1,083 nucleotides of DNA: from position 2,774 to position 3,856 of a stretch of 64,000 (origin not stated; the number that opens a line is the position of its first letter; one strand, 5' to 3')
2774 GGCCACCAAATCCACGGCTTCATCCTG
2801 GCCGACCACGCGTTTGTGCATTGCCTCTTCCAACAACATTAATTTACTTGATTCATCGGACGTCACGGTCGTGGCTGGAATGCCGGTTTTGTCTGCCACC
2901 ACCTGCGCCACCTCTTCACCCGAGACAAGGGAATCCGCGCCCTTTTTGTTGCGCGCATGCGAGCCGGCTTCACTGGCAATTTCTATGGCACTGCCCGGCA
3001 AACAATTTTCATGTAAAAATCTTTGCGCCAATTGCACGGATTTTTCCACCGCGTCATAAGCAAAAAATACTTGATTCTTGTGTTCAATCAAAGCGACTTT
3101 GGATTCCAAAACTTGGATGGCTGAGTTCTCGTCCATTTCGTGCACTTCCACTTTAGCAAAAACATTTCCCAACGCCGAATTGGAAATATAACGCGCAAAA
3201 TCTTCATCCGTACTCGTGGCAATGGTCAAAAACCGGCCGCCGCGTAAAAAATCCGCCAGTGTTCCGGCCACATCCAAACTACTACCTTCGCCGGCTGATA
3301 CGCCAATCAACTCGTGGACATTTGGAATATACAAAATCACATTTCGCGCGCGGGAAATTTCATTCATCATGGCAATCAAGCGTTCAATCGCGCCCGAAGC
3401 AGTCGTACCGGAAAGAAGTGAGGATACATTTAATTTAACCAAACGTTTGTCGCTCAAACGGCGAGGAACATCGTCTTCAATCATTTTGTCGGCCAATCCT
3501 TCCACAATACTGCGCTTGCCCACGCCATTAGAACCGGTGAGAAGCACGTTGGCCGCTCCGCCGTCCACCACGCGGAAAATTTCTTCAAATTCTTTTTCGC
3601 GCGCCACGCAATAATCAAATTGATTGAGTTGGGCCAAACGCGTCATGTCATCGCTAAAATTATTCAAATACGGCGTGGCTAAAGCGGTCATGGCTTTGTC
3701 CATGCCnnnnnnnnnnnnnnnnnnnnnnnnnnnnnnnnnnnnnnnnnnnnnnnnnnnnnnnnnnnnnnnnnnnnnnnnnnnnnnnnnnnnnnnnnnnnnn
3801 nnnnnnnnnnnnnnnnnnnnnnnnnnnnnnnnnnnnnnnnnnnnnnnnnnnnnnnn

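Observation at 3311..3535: Degenerate (likely ATPase-dead) D1 module in the Clp-like protein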

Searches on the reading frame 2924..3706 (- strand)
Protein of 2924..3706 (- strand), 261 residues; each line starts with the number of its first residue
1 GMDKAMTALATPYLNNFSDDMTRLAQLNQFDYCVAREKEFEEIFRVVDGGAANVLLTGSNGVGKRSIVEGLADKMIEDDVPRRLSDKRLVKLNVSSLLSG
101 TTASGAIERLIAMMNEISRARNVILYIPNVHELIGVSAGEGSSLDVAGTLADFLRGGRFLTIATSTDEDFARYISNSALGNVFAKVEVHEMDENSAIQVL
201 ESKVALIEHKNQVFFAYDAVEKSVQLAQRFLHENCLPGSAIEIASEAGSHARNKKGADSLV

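Call 22: find_related_loci(query=A1, collection=genome_contigs, flank=10000)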
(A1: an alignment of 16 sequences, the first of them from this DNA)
Query A1 (261 aa) in genome_contigs; peptide patterns used: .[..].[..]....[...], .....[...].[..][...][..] (x = any residue, [..] = any of these).
255 stretches matched a pattern; 216 encode a relative of the query (tblastn E <= 1e-3); the best 80 are kept; 80 distinct loci.
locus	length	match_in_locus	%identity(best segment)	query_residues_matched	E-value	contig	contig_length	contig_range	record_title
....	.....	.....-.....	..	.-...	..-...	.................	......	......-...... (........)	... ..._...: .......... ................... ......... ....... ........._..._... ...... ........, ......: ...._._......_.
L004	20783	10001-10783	70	1-261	3e-128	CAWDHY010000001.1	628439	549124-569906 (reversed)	MAG: Candidatus Magasanikbacteria bacterium isolate MFD04716.bin.1.125 genome assembly, contig: contig_18216, whole geno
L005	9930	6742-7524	66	1-261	8e-118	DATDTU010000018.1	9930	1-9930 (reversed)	MAG TPA_asm: Patescibacteria group bacterium isolate SMAG_U8039 k141_1786623, whole genome shotgun sequence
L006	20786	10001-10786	65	1-261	1e-117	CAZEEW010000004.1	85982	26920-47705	MAG TPA_asm: uncultured Gammaproteobacteria bacterium isolate SRP093185_co1_62 genome assembly, contig: NODE_84_length_8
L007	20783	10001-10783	66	1-261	1e-116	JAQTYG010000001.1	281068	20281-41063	MAG: Patescibacteria group bacterium isolate STC_31 NODE_65_length_281068_cov_16.490316_Sandtown_C, whole genome shotgun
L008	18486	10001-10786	65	1-261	4e-116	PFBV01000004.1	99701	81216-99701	MAG: Candidatus Magasanikbacteria bacterium CG10_big_fil_rev_8_21_14_0_10_36_32 CG10_8_21_14_0.10_scaffold_233_c, whole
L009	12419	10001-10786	66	1-261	1e-115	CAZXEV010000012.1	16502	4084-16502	MAG TPA_asm: uncultured Gammaproteobacteria bacterium isolate SRP286056_co3_44 genome assembly, contig: NODE_3550_length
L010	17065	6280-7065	65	1-261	1e-115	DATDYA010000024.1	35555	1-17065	MAG TPA_asm: Patescibacteria group bacterium isolate SMAG_U8153 k141_1967557, whole genome shotgun sequence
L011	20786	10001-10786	66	1-261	1e-115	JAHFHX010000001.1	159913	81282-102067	MAG: Candidatus Magasanikiibacteriota bacterium isolate nzgw349 NODE_108_length_159914_cov_3.477055, whole genome shotgu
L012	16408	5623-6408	65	1-261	9e-115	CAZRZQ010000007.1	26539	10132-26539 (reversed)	MAG TPA_asm: uncultured Gammaproteobacteria bacterium isolate SRP062349_co1_291 genome assembly, contig: NODE_219_length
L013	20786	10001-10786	64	1-261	2e-114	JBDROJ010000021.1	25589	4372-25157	MAG: bacterium isolate MEGAHIT-group-1.947 k141_3025948, whole genome shotgun sequence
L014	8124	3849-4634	65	1-261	2e-114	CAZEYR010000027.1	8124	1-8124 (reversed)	MAG TPA_asm: uncultured Gammaproteobacteria bacterium isolate SRP263991_co3_384 genome assembly, contig: NODE_13011_leng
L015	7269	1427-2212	66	1-261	2e-113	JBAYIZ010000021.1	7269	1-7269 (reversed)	MAG: Candidatus Magasanikiibacteriota bacterium isolate SO_2016_GW1_43 scaffold19484_OW334_2016, whole genome shotgun se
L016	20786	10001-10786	65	1-261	1e-113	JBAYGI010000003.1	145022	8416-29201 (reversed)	MAG: Candidatus Magasanikiibacteriota bacterium isolate SO_2016_GW1_121 scaffold00256_OW334_2016, whole genome shotgun s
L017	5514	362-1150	63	1-261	2e-113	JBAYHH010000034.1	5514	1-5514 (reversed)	MAG: Candidatus Magasanikiibacteriota bacterium isolate SO_2016_GW1_145 scaffold28519_OW334_2016, whole genome shotgun s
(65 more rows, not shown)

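Call 33: search_protein_representatives(alignment_id=A1)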
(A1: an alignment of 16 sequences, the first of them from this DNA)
Query: 16 sequences, 262 profile positions. Proteins with E-value up to 0.001 (for the whole library): 20854; up to 1e-10: 13029; up to 1e-30: 4249. The best 150 are listed.
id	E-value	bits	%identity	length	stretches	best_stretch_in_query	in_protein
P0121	4.8e-130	448.8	-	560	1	1-251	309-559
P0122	9.7e-122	421.5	-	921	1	1-262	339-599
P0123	2.4e-109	380.9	-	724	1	41-262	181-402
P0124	2.9e-103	361.0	-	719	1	1-256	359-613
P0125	7.6e-99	346.5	-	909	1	3-262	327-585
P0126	4.0e-95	334.3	-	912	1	2-262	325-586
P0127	1.0e-93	329.6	-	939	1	1-260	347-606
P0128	9.3e-93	326.5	-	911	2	2-262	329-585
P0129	2.0e-92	325.4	-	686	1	1-262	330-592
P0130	3.7e-91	321.3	-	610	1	2-262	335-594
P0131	8.6e-91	320.1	-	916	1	1-262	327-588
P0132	3.6e-89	314.7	-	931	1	2-262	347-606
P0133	9.8e-89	313.3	-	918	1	3-262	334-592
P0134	2.1e-88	312.3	-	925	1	2-262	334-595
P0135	1.5e-87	309.4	-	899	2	1-262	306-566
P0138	5.8e-86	304.3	-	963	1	2-262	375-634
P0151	1.1e-82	293.5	-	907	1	2-261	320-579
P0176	8.6e-76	270.9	-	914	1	2-262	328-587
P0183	2.3e-74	266.2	-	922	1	2-262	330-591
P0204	4.7e-69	248.8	-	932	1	2-262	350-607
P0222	7.9e-65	235.0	-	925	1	2-262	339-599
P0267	5.5e-55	202.7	-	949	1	2-259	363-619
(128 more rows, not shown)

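Call 37: list_cluster_members(proteins=[P0125, P0127, P0131, P0138, P0151, P0176, P0183, P0204, P0222, P0267])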
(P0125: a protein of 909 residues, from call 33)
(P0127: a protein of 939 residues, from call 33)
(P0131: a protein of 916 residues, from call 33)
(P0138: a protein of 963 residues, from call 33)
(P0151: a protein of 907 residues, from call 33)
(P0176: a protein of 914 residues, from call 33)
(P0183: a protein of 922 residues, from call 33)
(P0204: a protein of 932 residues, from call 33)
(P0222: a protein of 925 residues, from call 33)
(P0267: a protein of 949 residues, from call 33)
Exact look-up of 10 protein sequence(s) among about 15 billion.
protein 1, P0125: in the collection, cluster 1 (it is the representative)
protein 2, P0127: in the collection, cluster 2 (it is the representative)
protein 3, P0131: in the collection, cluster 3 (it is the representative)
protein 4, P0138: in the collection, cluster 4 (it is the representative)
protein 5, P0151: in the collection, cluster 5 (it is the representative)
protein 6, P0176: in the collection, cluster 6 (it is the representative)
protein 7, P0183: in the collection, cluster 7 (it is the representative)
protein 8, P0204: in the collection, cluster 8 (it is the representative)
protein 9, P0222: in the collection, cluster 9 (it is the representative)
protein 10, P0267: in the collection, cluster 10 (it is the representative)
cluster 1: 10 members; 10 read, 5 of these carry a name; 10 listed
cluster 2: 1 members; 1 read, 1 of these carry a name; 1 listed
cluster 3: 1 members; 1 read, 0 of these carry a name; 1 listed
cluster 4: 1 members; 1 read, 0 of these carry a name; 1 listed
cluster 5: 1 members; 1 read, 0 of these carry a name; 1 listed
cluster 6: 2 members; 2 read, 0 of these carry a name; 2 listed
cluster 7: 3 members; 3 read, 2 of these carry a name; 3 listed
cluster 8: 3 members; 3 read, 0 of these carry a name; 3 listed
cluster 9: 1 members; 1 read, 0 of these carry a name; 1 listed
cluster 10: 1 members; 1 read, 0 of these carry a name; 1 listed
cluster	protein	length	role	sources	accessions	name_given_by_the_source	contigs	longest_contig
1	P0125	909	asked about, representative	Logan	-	-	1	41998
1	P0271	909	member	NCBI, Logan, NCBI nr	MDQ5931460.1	MAG: ATP-dependent Clp protease ATP-binding subunit ClpC [Patescibacteria group bacterium] | ATP-dependent Clp protease ATP-binding subunit ClpC [Patescibacteria group bacterium]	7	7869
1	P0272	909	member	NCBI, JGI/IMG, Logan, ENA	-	ATP-dependent Clp protease ATP-binding subunit ClpA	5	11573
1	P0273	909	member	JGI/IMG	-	ATP-dependent Clp protease ATP-binding subunit ClpC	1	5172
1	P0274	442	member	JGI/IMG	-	ATP-dependent Clp protease ATP-binding subunit ClpC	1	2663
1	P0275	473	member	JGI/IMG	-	ATP-dependent Clp protease ATP-binding subunit ClpA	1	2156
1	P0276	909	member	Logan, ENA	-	-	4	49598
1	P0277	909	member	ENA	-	-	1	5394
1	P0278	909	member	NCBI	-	-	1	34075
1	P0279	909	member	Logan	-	-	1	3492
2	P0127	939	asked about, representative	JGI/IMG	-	ATP-dependent Clp protease ATP-binding subunit ClpC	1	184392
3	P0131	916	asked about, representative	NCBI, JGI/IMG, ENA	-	-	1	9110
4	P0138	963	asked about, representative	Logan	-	-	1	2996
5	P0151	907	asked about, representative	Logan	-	-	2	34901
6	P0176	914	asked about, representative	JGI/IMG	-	-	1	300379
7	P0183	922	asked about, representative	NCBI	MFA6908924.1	MAG: AAA family ATPase [Patescibacteria group bacterium]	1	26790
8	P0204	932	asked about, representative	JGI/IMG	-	-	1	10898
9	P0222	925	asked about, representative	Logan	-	-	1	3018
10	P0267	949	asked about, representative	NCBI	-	-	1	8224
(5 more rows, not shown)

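Call 38: find_encoding_contigs(protein=P0176, flank=6000, max_places=1)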
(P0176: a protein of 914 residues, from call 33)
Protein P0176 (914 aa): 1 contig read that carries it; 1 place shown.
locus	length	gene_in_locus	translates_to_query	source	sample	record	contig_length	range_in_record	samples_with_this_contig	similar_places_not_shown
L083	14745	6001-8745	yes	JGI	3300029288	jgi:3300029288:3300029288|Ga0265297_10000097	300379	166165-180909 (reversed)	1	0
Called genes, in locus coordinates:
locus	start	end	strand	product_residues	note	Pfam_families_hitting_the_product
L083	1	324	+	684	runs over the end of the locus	-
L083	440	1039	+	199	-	PF13483:Lactamase_B_3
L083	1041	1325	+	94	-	-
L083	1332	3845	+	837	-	PF00521:DNA_topoisoIV, PF03989:DNA_gyraseA_C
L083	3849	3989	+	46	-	PF00468:Ribosomal_L34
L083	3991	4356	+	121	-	PF00825:Ribonuclease_P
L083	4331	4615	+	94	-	PF01809:YidD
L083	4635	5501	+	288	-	PF02096:60KD_IMP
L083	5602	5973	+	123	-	-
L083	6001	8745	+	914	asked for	PF00158:Sigma54_activat (faint), PF02861:Clp_N (weak), PF00004:AAA, PF17871:AAA_lid_9, PF00004:AAA, PF07724:AAA_2, PF07728:AAA_5, PF10431:ClpB_D2-small, +3 more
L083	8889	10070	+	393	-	PF13175:AAA_15, PF13304:AAA_21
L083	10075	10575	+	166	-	-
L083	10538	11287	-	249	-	-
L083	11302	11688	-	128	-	PF04519:Bactofilin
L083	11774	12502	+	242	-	PF01351:RNase_HII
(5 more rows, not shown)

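Call 39: find_encoding_contigs(protein=P0127, flank=6000, max_places=1)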
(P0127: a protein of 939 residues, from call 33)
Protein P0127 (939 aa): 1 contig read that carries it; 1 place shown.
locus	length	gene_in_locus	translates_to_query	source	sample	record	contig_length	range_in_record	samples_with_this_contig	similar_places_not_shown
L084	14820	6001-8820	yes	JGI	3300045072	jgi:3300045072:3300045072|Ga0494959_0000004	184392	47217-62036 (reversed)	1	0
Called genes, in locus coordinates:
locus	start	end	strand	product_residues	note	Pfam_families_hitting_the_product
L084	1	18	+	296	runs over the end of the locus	PF00119:ATP-synt_A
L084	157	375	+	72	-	PF00137:ATP-synt_C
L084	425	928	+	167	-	PF00430:ATP-synt_B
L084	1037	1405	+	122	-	PF00213:OSCP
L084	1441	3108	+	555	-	PF02874:ATP-synt_ab_N, PF00006:ATP-synt_ab, PF00306:ATP-synt_ab_C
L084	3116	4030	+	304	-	PF00231:ATP-synt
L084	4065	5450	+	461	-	PF02874:ATP-synt_ab_N, PF00006:ATP-synt_ab, PF22919:ATP-synt_VA_C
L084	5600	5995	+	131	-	-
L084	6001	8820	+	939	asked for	PF02861:Clp_N, PF13191:AAA_16 (weak), PF00004:AAA, PF17871:AAA_lid_9, PF07724:AAA_2, PF00004:AAA, PF07728:AAA_5, PF10431:ClpB_D2-small, +3 more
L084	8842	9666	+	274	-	-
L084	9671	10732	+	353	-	PF00953:Glycos_transf_4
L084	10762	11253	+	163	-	PF02643:DUF192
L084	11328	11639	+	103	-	-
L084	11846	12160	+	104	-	PF00829:Ribosomal_L21p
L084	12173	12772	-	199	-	PF21176:RecR_HhH, PF02132:RecR_ZnF (weak), PF13662:Toprim_4, PF21175:RecR_C (weak)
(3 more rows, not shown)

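Call 84: find_encoding_contigs(protein=P0125, flank=5000, max_places=1)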
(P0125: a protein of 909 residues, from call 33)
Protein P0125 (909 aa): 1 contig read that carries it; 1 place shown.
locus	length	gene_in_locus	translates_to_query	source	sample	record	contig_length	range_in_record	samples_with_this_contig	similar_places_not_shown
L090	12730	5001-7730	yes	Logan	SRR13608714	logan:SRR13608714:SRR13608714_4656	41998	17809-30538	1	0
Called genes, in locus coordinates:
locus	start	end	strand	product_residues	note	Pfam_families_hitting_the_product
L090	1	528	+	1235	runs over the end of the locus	PF00041:fn3 (weak), PF13287:Fn3_assoc (weak), PF01471:PG_binding_1 (weak)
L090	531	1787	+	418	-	PF01541:GIY-YIG, PF27096:UvrC_M, PF02151:UVR (weak), PF08459:UvrC_RNaseH_dom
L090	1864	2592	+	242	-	-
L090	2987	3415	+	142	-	PF02381:MraZ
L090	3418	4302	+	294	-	PF01795:Methyltransf_5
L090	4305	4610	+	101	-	-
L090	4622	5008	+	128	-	-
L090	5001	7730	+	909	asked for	PF02861:Clp_N (weak), PF00158:Sigma54_activat (faint), PF20703:nSTAND1 (weak), PF17871:AAA_lid_9, PF07724:AAA_2, PF07728:AAA_5, PF00004:AAA (weak), PF10431:ClpB_D2-small, +2 more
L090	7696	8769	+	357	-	PF00953:Glycos_transf_4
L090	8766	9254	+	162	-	PF02643:DUF192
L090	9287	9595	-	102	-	PF00829:Ribosomal_L21p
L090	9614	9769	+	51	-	-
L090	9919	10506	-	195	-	PF21176:RecR_HhH, PF02132:RecR_ZnF (weak), PF01751:Toprim, PF13662:Toprim_4, PF21175:RecR_C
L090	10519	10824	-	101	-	PF02575:YbaB_DNA_bd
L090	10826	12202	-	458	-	PF00772:DnaB, PF13481:AAA_25, PF03796:DnaB_C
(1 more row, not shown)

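Call 85: find_encoding_contigs(protein=P0183, flank=5000, max_places=1)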
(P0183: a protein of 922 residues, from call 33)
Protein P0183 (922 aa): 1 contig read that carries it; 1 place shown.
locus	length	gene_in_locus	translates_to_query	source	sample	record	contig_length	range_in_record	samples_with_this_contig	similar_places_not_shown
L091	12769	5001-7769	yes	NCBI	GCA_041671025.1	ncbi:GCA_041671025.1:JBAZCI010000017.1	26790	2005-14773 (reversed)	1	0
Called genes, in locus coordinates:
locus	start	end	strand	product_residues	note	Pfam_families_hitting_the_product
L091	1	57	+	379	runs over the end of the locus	-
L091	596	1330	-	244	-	-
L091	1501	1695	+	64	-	PF12844:HTH_19, PF13443:HTH_26 (weak), PF13560:HTH_31, PF01381:HTH_3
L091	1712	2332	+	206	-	-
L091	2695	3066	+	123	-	-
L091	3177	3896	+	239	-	PF13462:Thioredoxin_4, PF01323:DSBA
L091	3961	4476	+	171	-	-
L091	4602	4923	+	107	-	-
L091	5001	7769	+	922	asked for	PF02861:Clp_N, PF13191:AAA_16 (faint), PF17871:AAA_lid_9, PF00004:AAA (weak), PF00158:Sigma54_activat (weak), PF07724:AAA_2, PF07728:AAA_5, PF10431:ClpB_D2-small, +2 more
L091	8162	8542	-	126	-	PF18895:T4SS_pilin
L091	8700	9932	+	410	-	-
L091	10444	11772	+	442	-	PF00587:tRNA-synt_2b, PF03129:HGTP_anticodon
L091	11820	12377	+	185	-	PF13302:Acetyltransf_3, PF13420:Acetyltransf_4, PF00583:Acetyltransf_1, PF13508:Acetyltransf_7 (weak)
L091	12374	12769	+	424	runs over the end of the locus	PF00675:Peptidase_M16, PF05193:Peptidase_M16_C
